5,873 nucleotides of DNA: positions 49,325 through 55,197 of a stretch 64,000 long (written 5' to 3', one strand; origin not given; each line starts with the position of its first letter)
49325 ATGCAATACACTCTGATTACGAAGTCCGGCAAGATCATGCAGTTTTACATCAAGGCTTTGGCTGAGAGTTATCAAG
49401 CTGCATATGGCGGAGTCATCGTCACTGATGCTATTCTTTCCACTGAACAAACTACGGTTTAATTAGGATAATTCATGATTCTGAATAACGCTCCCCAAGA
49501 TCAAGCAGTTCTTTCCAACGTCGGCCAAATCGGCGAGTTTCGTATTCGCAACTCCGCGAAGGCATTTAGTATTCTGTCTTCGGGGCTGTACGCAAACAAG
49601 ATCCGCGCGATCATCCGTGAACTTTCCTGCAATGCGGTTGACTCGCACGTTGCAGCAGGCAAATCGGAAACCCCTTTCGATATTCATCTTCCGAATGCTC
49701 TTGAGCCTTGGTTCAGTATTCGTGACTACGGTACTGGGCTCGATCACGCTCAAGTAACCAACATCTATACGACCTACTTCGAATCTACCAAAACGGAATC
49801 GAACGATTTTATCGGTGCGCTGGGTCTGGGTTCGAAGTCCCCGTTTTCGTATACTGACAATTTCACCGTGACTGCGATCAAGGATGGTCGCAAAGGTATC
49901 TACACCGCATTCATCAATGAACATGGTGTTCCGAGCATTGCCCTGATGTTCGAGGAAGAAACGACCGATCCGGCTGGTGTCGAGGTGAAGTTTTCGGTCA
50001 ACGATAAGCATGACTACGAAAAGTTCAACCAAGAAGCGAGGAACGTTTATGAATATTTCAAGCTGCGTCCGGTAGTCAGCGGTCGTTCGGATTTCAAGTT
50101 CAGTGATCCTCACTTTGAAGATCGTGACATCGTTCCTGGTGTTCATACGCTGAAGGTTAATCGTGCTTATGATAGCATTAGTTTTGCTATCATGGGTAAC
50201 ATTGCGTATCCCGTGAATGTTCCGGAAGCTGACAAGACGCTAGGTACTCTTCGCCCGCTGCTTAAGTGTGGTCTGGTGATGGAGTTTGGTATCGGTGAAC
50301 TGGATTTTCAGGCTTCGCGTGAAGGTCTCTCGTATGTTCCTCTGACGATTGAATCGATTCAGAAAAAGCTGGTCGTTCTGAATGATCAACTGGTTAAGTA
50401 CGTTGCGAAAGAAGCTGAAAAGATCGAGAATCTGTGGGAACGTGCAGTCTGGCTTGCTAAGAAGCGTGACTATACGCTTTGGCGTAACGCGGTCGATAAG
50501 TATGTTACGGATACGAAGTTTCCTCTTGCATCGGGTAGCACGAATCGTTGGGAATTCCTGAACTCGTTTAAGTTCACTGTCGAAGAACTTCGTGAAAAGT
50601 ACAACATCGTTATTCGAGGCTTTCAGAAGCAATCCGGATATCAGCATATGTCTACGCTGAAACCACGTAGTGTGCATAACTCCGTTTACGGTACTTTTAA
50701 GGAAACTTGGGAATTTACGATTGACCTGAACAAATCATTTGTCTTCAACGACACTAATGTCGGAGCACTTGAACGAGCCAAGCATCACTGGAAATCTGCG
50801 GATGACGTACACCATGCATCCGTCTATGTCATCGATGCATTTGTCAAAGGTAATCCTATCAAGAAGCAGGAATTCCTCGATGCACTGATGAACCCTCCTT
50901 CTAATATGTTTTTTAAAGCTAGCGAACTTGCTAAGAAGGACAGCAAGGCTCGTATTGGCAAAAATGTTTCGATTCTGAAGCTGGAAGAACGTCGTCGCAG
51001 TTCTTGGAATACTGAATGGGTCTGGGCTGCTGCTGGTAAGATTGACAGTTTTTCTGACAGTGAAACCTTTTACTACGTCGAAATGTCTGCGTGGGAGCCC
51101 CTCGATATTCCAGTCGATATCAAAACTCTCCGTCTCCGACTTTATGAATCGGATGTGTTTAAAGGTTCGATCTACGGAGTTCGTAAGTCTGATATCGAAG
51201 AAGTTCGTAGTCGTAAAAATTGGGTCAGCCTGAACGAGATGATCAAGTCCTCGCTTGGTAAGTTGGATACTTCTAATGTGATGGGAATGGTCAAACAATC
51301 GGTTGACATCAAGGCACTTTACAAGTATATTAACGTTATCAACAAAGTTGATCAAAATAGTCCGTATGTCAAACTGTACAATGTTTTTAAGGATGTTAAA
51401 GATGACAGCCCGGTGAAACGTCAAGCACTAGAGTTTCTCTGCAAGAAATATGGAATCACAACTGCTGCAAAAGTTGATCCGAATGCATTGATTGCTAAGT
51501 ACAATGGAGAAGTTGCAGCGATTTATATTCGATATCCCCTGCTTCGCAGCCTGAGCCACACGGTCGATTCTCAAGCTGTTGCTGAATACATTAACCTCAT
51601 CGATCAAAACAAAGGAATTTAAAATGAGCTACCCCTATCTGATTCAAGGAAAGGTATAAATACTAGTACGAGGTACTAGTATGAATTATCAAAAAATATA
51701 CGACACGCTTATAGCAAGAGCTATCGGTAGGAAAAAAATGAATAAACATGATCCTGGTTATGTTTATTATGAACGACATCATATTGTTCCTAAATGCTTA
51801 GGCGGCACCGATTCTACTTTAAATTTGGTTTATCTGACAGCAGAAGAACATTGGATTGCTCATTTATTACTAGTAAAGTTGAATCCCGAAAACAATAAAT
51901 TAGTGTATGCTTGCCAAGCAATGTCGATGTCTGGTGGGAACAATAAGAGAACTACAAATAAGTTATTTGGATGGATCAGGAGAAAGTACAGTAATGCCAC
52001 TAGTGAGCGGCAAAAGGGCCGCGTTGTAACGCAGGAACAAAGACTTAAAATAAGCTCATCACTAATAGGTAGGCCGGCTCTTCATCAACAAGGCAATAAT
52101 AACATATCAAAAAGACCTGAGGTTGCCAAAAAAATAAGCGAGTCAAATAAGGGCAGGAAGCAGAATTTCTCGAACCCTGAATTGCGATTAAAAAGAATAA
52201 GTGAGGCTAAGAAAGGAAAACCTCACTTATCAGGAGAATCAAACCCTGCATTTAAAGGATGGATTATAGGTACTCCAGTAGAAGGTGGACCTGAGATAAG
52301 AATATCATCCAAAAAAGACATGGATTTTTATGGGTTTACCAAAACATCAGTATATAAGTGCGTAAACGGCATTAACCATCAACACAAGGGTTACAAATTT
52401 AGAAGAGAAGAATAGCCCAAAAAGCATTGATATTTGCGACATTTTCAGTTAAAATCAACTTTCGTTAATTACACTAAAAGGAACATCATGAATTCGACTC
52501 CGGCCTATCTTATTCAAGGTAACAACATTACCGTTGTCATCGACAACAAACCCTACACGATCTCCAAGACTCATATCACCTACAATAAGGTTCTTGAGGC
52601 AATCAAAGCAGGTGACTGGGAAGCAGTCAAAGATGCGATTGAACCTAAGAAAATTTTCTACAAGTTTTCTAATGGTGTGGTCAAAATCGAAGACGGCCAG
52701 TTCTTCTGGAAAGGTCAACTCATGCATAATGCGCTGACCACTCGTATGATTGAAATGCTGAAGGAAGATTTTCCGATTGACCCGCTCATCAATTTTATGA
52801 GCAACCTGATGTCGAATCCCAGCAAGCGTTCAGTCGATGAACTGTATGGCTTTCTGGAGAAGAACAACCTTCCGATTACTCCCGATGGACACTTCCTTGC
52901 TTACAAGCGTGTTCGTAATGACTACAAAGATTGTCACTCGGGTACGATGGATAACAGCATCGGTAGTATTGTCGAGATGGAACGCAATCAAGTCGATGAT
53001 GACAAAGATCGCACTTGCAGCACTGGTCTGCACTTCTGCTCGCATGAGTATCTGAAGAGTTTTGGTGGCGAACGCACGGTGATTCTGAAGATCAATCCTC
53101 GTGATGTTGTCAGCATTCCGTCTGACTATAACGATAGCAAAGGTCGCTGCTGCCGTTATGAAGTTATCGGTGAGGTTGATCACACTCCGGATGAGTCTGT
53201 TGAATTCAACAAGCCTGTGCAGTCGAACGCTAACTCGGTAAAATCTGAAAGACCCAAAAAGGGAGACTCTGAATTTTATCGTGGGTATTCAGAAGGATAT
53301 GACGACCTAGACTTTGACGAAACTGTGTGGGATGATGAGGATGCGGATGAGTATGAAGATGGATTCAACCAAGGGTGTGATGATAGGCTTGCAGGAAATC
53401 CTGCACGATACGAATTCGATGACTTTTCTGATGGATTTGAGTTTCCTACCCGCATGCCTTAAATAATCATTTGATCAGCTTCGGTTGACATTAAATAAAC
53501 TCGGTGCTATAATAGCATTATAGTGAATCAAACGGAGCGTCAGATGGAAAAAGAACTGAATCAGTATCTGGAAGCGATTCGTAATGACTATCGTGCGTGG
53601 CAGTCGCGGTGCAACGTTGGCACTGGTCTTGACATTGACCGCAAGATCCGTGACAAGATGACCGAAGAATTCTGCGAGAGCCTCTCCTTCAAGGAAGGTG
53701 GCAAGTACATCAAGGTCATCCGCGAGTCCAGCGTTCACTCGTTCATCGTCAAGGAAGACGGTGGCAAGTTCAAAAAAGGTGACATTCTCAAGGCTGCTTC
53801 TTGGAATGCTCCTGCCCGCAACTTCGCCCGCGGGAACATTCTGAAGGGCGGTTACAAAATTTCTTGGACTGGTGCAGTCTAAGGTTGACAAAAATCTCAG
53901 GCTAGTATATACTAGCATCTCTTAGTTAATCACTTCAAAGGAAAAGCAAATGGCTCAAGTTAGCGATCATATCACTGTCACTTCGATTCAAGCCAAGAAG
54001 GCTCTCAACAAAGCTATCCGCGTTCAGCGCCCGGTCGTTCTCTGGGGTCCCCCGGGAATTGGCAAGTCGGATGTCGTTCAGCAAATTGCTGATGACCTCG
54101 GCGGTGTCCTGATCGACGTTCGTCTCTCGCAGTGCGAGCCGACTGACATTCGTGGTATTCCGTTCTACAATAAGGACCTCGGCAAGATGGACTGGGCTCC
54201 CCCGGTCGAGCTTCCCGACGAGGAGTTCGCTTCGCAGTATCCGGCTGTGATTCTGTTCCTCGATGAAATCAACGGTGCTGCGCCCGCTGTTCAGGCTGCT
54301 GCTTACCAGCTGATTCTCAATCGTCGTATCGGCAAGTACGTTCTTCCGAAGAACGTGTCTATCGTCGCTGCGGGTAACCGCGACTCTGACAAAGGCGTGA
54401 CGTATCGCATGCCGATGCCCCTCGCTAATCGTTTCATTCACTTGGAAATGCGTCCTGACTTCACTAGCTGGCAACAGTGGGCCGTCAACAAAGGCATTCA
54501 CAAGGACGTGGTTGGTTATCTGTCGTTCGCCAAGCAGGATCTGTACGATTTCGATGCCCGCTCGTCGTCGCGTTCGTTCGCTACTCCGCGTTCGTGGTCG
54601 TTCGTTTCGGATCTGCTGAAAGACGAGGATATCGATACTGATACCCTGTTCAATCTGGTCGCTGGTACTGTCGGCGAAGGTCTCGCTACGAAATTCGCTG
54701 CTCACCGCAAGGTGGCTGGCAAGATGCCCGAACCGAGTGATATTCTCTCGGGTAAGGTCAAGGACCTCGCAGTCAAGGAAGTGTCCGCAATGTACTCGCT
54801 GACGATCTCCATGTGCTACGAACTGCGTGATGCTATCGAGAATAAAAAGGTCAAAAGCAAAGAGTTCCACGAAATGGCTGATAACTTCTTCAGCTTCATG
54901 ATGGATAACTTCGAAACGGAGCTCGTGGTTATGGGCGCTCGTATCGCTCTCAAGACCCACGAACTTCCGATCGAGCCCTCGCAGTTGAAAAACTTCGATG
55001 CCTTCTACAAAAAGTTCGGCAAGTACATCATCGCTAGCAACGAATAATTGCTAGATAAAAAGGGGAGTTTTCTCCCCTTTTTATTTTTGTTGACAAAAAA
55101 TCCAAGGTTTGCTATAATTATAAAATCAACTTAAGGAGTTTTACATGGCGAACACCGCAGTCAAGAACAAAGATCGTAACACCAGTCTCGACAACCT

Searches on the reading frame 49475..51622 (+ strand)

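Call 53: search_protein_families(library=pfam, proteins=[window:49475-51622:+], max_evalue=0.001)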
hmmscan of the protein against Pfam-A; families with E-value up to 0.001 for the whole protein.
window:49475-51622:+ (715 aa): 0 families

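Call 85: search_protein_families(library=phrogs, proteins=[window:49475-51622:+], max_evalue=0.001)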
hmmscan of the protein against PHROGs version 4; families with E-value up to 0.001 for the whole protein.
window:49475-51622:+ (715 aa): 7 families
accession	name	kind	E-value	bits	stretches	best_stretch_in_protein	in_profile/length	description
phrog_612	-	lysis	4.5e-129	433.7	1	1-698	1-707/725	RIIA lysis inhibitor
phrog_30832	-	lysis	2.4e-70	239.1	1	15-331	15-337/735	RIIA lysis inhibitor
phrog_609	-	lysis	1.1e-69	236.5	1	19-328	21-324/1055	RIIB lysis inhibitor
phrog_3661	-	lysis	8.2e-57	194.3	3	97-351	175-435/917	RIIA lysis inhibitor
phrog_2979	-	lysis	2.3e-54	186.3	1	9-360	10-349/846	RIIA lysis inhibitor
phrog_24904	-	lysis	2.7e-26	93.4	1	22-307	22-295/695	RIIA lysis inhibitor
phrog_38678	-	lysis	3.8e-25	89.3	1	32-192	39-202/805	RIIA lysis inhibitor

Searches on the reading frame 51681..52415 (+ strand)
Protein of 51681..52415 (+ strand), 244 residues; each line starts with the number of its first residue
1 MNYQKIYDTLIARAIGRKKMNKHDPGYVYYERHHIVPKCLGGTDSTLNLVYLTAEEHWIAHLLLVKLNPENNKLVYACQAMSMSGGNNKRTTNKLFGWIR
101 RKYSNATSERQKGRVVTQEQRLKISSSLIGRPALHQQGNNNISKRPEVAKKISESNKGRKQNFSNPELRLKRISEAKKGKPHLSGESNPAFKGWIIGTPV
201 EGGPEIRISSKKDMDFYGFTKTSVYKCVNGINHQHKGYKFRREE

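Call 53: search_protein_families(library=pfam, proteins=[window:51681-52415:+], max_evalue=0.001)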
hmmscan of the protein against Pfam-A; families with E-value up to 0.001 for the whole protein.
window:51681-52415:+ (244 aa): 0 families

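Call 85: search_protein_families(library=phrogs, proteins=[window:51681-52415:+], max_evalue=0.001)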
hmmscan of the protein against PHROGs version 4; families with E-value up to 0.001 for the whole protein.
window:51681-52415:+ (244 aa): 3 families
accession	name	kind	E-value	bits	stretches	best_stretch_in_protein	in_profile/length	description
phrog_655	-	DNA, RNA and nucleotide metabolism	1.8e-52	180.4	1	1-197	27-229/343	homing endonuclease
phrog_12434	-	DNA, RNA and nucleotide metabolism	6.2e-10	40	1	27-130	35-132/292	HNH endonuclease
phrog_10088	-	DNA, RNA and nucleotide metabolism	3.9e-09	37.2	1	1-73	1-68/331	homing endonuclease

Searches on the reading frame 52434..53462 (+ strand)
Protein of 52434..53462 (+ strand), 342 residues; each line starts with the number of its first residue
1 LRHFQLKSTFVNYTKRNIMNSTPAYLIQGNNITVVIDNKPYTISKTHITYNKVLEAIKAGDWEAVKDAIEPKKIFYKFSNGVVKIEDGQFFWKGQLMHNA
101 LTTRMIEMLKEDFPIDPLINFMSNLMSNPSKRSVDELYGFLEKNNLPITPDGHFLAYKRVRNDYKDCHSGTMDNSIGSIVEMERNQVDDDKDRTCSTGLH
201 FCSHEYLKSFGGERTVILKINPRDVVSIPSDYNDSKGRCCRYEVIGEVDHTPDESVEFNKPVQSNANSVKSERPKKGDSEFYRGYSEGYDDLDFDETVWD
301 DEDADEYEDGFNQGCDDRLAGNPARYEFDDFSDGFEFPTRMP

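Call 53: search_protein_families(library=pfam, proteins=[window:52434-53462:+], max_evalue=0.001)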
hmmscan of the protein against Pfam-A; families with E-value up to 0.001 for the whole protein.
window:52434-53462:+ (342 aa): 0 families

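Call 85: search_protein_families(library=phrogs, proteins=[window:52434-53462:+], max_evalue=0.001)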
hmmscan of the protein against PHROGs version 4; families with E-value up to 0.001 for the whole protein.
window:52434-53462:+ (342 aa): 5 families
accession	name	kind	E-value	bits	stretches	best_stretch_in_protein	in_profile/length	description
phrog_609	-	lysis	5.3e-83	280.6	1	22-254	816-1050/1055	RIIB lysis inhibitor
phrog_3803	-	lysis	1.1e-57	197.4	1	17-247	273-511/530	RIIB lysis inhibitor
phrog_11221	-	lysis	1.6e-51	177.1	1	28-268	12-256/543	RIIB lysis inhibitor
phrog_36818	-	lysis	1.9e-47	162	1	118-248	10-145/163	RIIB lysis inhibitor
phrog_2886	-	lysis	4.4e-40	139.2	1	131-266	208-350/552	RIIB lysis inhibitor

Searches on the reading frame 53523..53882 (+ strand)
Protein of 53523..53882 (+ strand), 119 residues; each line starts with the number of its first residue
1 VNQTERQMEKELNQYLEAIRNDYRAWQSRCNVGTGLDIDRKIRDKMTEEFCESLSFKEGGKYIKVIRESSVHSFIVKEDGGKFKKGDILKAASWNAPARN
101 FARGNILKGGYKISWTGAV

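Call 83: search_protein_families(library=pfam, proteins=[window:53523-53882:+], max_evalue=0.001)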
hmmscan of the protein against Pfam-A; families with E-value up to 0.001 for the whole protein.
window:53523-53882:+ (119 aa): 1 family
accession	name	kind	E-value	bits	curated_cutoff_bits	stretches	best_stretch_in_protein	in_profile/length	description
PF24835.1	DUF7717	-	1.1e-06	29.3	27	1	4-100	14-90/117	Family of unknown function (DUF7717)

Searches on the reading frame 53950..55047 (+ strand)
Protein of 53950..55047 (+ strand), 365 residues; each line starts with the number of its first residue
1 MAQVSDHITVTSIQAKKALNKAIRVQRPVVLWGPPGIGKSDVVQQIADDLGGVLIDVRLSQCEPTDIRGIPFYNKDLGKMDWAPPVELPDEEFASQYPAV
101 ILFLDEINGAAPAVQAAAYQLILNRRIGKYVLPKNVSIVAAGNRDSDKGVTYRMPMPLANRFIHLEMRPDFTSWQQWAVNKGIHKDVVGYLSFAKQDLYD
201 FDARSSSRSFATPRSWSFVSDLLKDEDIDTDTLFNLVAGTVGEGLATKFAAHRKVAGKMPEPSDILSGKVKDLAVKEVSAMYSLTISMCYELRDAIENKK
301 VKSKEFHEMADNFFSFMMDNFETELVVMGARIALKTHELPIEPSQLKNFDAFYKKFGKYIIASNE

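Call 53: search_protein_families(library=pfam, proteins=[window:53950-55047:+], max_evalue=0.001)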
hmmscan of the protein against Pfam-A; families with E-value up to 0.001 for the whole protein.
window:53950-55047:+ (365 aa): 5 families
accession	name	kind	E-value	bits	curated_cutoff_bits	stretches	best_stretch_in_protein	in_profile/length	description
PF07728.20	AAA_5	-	1.7e-07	31.8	22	1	28-148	1-126/139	AAA domain (dynein-related subfamily)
PF00004.35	AAA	-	3.8e-07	31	21.2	1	29-144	1-110/131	ATPase family associated with various cellular activities (AAA)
PF07726.17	AAA_3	-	4.5e-06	27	27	1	29-163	2-130/131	ATPase family associated with various cellular activities (AAA)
PF20030.5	bpMoxR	-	0.00014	21.4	27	1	26-127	31-125/205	MoxR domain in the MoxR-vWA-beta-propeller ternary systems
PF13191.12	AAA_16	-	0.00044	21.2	32.6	0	18-62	15-63/167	AAA ATPase domain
